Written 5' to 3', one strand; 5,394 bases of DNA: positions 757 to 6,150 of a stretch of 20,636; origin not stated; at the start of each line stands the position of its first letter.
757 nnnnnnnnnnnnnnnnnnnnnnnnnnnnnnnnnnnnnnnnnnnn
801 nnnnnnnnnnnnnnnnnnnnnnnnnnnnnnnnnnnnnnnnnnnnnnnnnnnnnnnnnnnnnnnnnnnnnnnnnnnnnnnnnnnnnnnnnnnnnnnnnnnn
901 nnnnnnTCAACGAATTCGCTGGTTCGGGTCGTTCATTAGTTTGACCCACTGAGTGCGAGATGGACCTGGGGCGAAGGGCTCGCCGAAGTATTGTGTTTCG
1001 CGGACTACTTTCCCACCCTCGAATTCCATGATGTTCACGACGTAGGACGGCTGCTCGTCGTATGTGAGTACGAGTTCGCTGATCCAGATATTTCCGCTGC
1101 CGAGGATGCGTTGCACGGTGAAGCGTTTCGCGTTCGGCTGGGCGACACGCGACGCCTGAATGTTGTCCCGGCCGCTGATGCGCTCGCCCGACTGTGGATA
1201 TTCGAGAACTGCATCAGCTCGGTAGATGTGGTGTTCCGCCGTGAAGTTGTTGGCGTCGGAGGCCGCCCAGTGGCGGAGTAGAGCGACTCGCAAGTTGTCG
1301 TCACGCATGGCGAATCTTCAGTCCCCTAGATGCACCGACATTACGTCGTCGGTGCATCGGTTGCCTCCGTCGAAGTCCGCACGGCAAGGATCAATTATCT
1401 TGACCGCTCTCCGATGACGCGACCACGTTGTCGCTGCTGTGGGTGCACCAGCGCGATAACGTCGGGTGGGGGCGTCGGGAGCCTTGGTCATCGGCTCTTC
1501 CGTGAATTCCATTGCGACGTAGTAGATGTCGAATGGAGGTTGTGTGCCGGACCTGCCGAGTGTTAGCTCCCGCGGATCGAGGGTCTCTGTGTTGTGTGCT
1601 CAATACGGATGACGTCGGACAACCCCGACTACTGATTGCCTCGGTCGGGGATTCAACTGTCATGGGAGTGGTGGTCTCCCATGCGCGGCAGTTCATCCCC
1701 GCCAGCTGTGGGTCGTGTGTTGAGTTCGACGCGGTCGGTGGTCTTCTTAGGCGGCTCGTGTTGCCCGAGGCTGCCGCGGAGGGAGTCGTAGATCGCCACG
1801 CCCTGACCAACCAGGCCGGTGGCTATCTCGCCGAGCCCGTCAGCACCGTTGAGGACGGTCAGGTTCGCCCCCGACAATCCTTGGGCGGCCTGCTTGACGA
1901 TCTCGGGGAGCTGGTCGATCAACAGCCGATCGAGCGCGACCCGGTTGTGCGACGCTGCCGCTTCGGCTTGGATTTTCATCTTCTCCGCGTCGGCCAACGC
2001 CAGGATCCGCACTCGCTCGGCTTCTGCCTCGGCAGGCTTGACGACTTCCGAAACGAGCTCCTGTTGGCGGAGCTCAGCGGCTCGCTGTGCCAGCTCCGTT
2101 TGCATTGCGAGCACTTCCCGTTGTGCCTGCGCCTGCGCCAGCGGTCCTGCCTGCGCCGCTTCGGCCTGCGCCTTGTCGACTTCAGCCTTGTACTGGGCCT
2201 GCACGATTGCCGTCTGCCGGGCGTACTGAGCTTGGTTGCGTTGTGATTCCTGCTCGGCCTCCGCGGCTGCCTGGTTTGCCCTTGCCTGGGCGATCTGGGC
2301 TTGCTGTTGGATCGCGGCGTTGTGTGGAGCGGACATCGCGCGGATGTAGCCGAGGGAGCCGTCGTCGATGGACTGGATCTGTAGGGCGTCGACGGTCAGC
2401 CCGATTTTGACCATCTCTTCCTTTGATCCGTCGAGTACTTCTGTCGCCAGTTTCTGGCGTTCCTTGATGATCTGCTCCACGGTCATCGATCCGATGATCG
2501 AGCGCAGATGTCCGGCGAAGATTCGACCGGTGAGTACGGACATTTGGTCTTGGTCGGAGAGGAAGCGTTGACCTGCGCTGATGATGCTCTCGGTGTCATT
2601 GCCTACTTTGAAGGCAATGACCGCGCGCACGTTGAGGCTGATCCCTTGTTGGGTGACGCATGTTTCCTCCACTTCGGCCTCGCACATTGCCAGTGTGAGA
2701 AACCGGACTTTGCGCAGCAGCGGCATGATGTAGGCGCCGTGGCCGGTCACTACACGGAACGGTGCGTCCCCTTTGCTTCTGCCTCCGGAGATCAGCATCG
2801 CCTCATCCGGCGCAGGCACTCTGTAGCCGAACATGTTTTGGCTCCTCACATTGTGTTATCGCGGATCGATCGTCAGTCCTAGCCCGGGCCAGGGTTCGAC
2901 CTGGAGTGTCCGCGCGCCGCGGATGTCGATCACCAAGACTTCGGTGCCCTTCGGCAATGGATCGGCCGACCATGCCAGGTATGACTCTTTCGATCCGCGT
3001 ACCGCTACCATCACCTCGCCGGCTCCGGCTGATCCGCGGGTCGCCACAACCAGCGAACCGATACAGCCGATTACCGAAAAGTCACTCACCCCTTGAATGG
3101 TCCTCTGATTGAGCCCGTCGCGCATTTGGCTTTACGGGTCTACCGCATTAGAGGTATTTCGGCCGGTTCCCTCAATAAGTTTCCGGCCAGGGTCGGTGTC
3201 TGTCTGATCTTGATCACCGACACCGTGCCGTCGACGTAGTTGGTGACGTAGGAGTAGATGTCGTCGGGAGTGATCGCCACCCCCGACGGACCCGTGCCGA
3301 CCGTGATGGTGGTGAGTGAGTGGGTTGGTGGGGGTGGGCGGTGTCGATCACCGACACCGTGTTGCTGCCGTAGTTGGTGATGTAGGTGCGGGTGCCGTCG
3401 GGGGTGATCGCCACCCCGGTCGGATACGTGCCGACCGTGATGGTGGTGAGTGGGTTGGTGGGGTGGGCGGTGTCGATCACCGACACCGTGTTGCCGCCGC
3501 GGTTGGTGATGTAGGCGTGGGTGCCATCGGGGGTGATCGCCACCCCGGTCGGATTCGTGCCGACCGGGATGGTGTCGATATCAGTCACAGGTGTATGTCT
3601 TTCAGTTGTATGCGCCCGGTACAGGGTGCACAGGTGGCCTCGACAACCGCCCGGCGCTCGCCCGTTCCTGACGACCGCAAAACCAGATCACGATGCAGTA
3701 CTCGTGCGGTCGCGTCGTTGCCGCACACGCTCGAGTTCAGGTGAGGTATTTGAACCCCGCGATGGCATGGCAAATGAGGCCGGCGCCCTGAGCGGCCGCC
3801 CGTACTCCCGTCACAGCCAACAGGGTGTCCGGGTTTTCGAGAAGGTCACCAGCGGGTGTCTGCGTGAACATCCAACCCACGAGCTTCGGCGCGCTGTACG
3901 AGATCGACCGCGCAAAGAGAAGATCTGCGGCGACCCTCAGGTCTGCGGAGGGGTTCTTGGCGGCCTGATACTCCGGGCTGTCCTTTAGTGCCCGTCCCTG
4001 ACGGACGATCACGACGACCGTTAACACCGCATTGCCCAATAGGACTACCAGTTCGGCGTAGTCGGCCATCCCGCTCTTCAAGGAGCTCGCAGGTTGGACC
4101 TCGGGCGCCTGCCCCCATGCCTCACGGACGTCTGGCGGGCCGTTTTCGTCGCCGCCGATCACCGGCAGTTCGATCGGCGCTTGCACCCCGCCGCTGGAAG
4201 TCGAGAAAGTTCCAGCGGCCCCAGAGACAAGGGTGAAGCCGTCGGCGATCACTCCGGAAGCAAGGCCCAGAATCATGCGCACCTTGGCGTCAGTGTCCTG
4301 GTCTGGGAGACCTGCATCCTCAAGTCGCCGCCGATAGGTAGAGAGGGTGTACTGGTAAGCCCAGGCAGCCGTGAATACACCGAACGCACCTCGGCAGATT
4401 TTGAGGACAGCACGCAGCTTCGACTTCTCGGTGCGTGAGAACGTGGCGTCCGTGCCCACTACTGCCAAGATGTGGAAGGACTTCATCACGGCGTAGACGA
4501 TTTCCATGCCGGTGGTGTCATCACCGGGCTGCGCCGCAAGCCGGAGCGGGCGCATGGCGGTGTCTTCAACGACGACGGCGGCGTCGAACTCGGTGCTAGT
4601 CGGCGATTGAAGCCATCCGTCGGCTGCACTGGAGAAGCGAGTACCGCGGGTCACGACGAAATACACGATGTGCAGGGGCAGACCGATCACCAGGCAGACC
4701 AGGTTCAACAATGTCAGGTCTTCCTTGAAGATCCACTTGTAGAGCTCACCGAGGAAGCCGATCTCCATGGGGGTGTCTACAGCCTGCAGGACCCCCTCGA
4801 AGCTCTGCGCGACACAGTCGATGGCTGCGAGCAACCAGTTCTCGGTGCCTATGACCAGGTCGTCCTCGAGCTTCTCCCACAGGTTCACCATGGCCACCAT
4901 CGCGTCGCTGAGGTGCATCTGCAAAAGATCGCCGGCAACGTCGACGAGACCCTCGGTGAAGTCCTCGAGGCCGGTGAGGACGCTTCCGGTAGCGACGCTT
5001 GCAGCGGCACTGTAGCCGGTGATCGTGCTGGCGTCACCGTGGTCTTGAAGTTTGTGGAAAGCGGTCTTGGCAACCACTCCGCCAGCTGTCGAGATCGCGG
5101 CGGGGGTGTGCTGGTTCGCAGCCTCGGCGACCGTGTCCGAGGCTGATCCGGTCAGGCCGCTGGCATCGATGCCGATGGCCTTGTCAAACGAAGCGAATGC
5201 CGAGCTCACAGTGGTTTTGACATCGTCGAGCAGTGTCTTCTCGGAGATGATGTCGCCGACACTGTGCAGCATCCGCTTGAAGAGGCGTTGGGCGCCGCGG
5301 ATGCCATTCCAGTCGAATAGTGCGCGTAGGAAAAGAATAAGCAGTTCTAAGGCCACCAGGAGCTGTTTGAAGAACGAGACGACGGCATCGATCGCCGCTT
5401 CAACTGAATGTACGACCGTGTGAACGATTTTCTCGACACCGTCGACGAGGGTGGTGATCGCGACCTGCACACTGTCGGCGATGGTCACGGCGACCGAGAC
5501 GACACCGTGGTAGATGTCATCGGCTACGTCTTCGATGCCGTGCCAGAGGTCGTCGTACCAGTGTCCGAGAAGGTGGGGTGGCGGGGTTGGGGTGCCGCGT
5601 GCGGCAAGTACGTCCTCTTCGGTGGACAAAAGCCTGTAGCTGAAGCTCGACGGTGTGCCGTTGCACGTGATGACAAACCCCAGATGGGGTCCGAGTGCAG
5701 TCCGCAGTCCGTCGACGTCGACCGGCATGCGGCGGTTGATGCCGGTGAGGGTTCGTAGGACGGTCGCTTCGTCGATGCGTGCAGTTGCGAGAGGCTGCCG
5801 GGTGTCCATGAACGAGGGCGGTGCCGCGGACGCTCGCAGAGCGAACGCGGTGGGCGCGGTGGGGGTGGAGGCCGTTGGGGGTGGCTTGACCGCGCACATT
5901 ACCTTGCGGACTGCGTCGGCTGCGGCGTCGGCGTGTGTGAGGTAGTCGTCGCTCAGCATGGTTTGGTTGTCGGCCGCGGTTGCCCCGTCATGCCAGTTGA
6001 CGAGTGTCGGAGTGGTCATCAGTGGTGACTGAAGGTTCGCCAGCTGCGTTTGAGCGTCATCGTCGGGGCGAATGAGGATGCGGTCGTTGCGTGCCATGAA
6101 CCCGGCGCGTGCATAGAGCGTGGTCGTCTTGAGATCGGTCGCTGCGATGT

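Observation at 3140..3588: YVTN beta-propeller gene built from three ~120-bp near-identical tandem repeats and broken by a +5-bp indel; a pseudogene or a slippage-prone switch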

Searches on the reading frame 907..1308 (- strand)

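Call 36: search_protein_families(library=pfam, proteins=[window:907-1308:-], max_evalue=0.01)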
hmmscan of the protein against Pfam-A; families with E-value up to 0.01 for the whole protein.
window:907-1308:- (133 aa): 1 family
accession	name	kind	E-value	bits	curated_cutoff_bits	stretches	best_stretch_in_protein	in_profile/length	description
PF12680.13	SnoaL_2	-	1.2e-06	29.4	27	1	12-103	3-101/102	SnoaL-like domain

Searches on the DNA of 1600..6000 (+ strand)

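Call 13: search_dna_similar(query=window:1600-6000:+, collection=plasmids, mode=distant, max_rows=20)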
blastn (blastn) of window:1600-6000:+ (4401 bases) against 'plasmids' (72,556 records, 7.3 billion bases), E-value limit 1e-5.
Records with a match: 55; places in all: 229; records where one place covers at least 80% of the query: 0.
Best place of each record, by identity: 60-80% 55.
By first word of the organism name: Streptomyces 43; Rhodococcus 5; Mycobacterium 3; Kitasatospora 2; Embleya 2.
By predicted mobility (MOB-suite, as given by PLSDB): non-mobilizable 36; mobilizable 19.
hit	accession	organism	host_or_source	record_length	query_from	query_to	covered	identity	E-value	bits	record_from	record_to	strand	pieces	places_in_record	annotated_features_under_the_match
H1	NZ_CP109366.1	Streptomyces sp. NBC_01558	-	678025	177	1249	24%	74.3%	0e+0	691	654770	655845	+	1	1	SPFH domain-containing protein | hypothetical protein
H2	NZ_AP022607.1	Mycobacterium branderi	-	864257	166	1236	24%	68.5%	2e-111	412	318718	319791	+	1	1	flotillin family protein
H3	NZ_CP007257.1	Rhodococcus erythropolis R138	Hydroponic pots with potatoes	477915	1582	1980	9%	74.9%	6e-68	268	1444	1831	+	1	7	YncE family protein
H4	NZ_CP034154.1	Rhodococcus sp. NJ-530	Antarctic sea ice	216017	1582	1980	9%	74.9%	6e-68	268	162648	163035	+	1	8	beta-propeller fold lactonase family protein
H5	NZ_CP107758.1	Streptomyces sp. NBC_00597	-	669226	1611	1979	8%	71.4%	2e-41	179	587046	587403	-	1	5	cytochrome D1 domain-containing protein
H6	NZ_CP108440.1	Streptomyces sp. NBC_01278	-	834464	1611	1979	8%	71.2%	2e-43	187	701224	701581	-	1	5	cytochrome D1 domain-containing protein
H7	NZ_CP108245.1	Streptomyces sp. NBC_00073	-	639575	1611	1979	8%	71.2%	2e-43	187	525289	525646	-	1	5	cytochrome D1 domain-containing protein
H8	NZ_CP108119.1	Streptomyces sp. NBC_00211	-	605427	1611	1979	8%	71.2%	2e-43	187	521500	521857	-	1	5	cytochrome D1 domain-containing protein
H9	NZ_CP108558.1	Streptomyces sp. NBC_01205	-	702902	1611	1979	8%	71.1%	1e-39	175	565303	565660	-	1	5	cytochrome D1 domain-containing protein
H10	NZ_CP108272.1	Streptomyces sp. NBC_00045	-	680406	1611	1979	8%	71.1%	1e-39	175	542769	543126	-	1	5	cytochrome D1 domain-containing protein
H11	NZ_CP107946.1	Streptomyces sp. NBC_00390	-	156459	1613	1978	8%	71.5%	7e-29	221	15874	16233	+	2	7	YncE family protein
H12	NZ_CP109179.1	Streptomyces sp. NBC_01717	-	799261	1609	1979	8%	70.1%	5e-37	166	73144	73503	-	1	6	YncE family protein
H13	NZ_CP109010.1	Streptomyces sp. NBC_00690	-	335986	1611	1981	8%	69.8%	9e-34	155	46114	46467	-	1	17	beta-propeller fold lactonase family protein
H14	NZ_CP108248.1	Kitasatospora sp. NBC_00070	-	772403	1613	1979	8%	70.1%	1e-13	175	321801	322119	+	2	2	putative Ig domain-containing protein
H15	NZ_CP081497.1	Streptomyces sp. BHT-5-2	whole organism,plant soil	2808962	1613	1974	8%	70.3%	7e-23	183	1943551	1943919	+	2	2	none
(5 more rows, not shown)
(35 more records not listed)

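Call 21: get_annotated_region(hit=H3, flank=4000)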
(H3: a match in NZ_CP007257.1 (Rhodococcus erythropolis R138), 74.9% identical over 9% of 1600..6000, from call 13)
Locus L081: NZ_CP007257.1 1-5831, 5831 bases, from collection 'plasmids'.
description: Rhodococcus erythropolis R138 plasmid pLRE138, complete sequence
organism: Rhodococcus erythropolis R138 (NCBI taxid 1289591)
taxonomy: Bacteria; Actinomycetota; Actinomycetes; Mycobacteriales; Nocardiaceae; Rhodococcus; Rhodococcus erythropolis; Rhodococcus erythropolis R138
host: -; source: Hydroponic pots with potatoes; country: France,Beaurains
typing (MOB-suite, as given by PLSDB): mobilizable; relaxase MOBP,MOBP
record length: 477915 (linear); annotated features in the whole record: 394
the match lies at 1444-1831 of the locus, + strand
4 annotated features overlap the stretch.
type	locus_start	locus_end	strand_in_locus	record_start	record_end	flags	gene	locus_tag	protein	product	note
CDS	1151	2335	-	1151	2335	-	-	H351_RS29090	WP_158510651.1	YncE family protein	-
CDS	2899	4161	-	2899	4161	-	-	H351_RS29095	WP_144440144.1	restriction endonuclease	-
CDS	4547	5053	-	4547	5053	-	-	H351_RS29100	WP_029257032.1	hypothetical protein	-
CDS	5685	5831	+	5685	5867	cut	-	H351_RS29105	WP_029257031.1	hypothetical protein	-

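Call 22: get_annotated_region(hit=H4, flank=4000)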
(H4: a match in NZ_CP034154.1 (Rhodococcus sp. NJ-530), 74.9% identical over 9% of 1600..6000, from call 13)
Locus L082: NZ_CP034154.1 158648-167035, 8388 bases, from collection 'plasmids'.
description: Rhodococcus sp. NJ-530 plasmid unnamed2, complete sequence
organism: Rhodococcus sp. NJ-530 (NCBI taxid 2490853)
taxonomy: Bacteria; Actinomycetota; Actinomycetes; Mycobacteriales; Nocardiaceae; Rhodococcus; Rhodococcus sp. NJ-530
host: -; source: Antarctic sea ice; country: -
typing (MOB-suite, as given by PLSDB): non-mobilizable
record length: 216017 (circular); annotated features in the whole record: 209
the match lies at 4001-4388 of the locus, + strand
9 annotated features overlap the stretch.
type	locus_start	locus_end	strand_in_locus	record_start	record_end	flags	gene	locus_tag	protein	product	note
CDS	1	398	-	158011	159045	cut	-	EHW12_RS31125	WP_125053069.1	hypothetical protein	-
CDS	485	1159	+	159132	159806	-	-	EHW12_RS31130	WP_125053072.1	hypothetical protein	-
CDS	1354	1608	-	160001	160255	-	-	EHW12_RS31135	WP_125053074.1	hypothetical protein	-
CDS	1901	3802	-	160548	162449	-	-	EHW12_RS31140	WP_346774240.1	zinc-ribbon domain-containing protein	-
CDS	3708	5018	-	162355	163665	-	-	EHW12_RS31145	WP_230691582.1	beta-propeller fold lactonase family protein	-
CDS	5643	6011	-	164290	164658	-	-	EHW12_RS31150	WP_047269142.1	hypothetical protein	-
CDS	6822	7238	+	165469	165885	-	-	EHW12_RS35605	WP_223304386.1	hypothetical protein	-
CDS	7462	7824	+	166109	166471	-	-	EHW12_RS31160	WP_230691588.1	pentapeptide repeat-containing protein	-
CDS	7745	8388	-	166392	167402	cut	-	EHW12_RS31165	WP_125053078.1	cytochrome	-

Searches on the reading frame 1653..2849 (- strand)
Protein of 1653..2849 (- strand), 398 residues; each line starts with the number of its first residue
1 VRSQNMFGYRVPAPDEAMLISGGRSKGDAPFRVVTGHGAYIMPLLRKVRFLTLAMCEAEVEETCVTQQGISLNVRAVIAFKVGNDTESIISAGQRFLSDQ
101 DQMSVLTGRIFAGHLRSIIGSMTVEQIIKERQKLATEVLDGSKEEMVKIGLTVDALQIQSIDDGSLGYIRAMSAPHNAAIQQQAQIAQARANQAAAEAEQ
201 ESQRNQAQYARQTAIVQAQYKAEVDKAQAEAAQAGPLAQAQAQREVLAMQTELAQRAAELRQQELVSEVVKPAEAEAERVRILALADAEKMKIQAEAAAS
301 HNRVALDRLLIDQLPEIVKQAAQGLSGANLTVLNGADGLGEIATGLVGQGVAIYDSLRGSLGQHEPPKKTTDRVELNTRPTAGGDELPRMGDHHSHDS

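Call 6: search_protein_families(library=pfam, proteins=[window:1653-2849:-], max_evalue=0.01)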
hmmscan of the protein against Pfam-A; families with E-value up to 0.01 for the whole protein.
window:1653-2849:- (398 aa): 2 families
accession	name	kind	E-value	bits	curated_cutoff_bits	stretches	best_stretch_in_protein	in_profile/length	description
PF01145.31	Band_7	-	7e-23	82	23.6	1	17-192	8-175/176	SPFH domain / Band 7 family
PF15975.10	Flot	-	1.5e-05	25.5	27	1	273-341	11-81/124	Flotillin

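Call 7: search_protein_families(library=ncbifam, proteins=[window:1653-2849:-], max_evalue=0.01)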
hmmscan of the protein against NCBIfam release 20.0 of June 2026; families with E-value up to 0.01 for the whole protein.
window:1653-2849:- (398 aa): 2 families
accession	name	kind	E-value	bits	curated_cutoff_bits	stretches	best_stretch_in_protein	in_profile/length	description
NF058507.1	FlotScfldFlot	equivalog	1.9e-38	132.8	700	2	9-264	21-300/477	flotillin lipid rafts scaffold protein FloT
NF007065.0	PRK09510.1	equivalog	0.0079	15.2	213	0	180-323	130-274/387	cell envelope integrity protein TolA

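Call 9: find_encoding_contigs(protein=window:1653-2849:-, flank=10000, max_places=10)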
Protein window:1653-2849:- (398 aa): no gene with exactly this product is on record in the collection.

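Call 14: find_related_loci(query=window:1656-2849:-, collection=genome_contigs, flank=10000)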
Query window:1656-2849:- (398 aa) in genome_contigs; peptide patterns used: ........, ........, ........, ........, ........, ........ (x = any residue, [..] = any of these).
599 stretches matched a pattern (row limit reached: there are more); 564 encode a relative of the query (tblastn E <= 1e-3); the best 80 are kept; 80 distinct loci.
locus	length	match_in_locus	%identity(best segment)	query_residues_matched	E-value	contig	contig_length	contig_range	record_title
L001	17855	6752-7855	90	5-372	0e+0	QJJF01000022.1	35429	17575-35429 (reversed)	UNVERIFIED_CONTAM: Williamsia faeni strain DSM 45372 Ga0244494_122, whole genome shotgun sequence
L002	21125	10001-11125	90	5-380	0e+0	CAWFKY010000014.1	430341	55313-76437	MAG: uncultured Actinomycetota bacterium isolate MFD01872.bin.1.207 genome assembly, contig: contig_73100, whole genome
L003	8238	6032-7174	87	2-383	0e+0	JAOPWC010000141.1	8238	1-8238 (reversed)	MAG: Mycobacterium sp. isolate RYN_164 scaffold_2516308, whole genome shotgun sequence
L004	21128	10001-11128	90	1-377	0e+0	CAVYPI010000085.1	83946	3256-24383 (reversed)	MAG: uncultured Actinomycetota bacterium isolate MFD05841.bin.2.120 genome assembly, contig: contig_6089, whole genome s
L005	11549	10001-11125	90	5-380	0e+0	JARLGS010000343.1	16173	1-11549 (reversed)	MAG: Mycobacterium sp. isolate MAG_CO287 MetaCoAG_Bin_287_Oxic_k141_829888, whole genome shotgun sequence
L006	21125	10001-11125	89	5-380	0e+0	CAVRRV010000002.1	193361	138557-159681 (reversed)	MAG: uncultured Actinomycetota bacterium isolate MFD01138.bin.1.30 genome assembly, contig: contig_16881, whole genome s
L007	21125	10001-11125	89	5-380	0e+0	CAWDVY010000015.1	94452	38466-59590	MAG: uncultured Actinomycetota bacterium isolate MFD05580.bin.1.5 genome assembly, contig: contig_30042, whole genome sh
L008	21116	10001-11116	90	5-377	0e+0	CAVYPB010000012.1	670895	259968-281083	MAG: uncultured Actinomycetota bacterium isolate MFD05513.bin.2.193 genome assembly, contig: contig_23230, whole genome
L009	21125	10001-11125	89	5-380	0e+0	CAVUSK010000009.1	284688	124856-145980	MAG: uncultured Actinomycetota bacterium isolate MFD06085.bin.2.87 genome assembly, contig: contig_34301, whole genome s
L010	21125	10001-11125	89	5-380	0e+0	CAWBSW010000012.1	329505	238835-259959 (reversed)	MAG: uncultured Actinomycetota bacterium isolate MFD04570.bin.2.112 genome assembly, contig: contig_143718, whole genome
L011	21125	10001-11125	90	5-380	0e+0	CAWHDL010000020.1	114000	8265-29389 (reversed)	MAG: uncultured Actinomycetota bacterium isolate MFD09286.bin.1.132 genome assembly, contig: contig_60904, whole genome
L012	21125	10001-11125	89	5-380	0e+0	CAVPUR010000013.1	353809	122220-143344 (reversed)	MAG: uncultured Actinomycetota bacterium isolate MFD00008.bin.1.45 genome assembly, contig: contig_40241, whole genome s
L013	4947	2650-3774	89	5-380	0e+0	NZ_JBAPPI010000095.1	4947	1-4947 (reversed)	MAG: Mycobacterium sp. isolate MFD03303_ilm_asm_bin24 k127_320324, whole genome shotgun sequence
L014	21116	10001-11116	90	5-377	0e+0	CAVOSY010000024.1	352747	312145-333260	MAG: uncultured Actinomycetota bacterium isolate MFD00392.bin.1.247 genome assembly, contig: contig_33728, whole genome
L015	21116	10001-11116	90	5-377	0e+0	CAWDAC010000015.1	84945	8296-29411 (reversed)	MAG: uncultured Actinomycetota bacterium isolate MFD09267.bin.1.107 genome assembly, contig: contig_19543, whole genome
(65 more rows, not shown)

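Call 59: search_protein_families(library=padloc, proteins=[window:1653-2849:-], max_evalue=0.001)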
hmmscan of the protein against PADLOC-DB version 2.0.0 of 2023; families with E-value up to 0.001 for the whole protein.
window:1653-2849:- (398 aa): 0 families

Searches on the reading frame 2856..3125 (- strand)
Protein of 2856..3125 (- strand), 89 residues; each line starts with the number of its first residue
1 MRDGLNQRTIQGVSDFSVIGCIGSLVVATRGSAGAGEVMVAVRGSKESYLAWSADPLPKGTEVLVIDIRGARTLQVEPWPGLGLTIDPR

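Call 6: search_protein_families(library=pfam, proteins=[window:2856-3125:-], max_evalue=0.01)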
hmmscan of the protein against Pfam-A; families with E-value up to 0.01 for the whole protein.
window:2856-3125:- (89 aa): 1 family
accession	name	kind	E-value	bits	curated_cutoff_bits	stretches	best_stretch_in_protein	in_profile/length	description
PF01957.25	NfeD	-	0.00036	21.1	29.1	1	22-78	5-57/57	NfeD-like C-terminal, partner-binding domain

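Call 7: search_protein_families(library=ncbifam, proteins=[window:2856-3125:-], max_evalue=0.01)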
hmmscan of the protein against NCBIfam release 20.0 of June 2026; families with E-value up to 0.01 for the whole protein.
window:2856-3125:- (89 aa): 0 families

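Call 59: search_protein_families(library=padloc, proteins=[window:2856-3125:-], max_evalue=0.001)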
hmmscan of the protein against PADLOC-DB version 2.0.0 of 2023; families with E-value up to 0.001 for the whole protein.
window:2856-3125:- (89 aa): 0 families
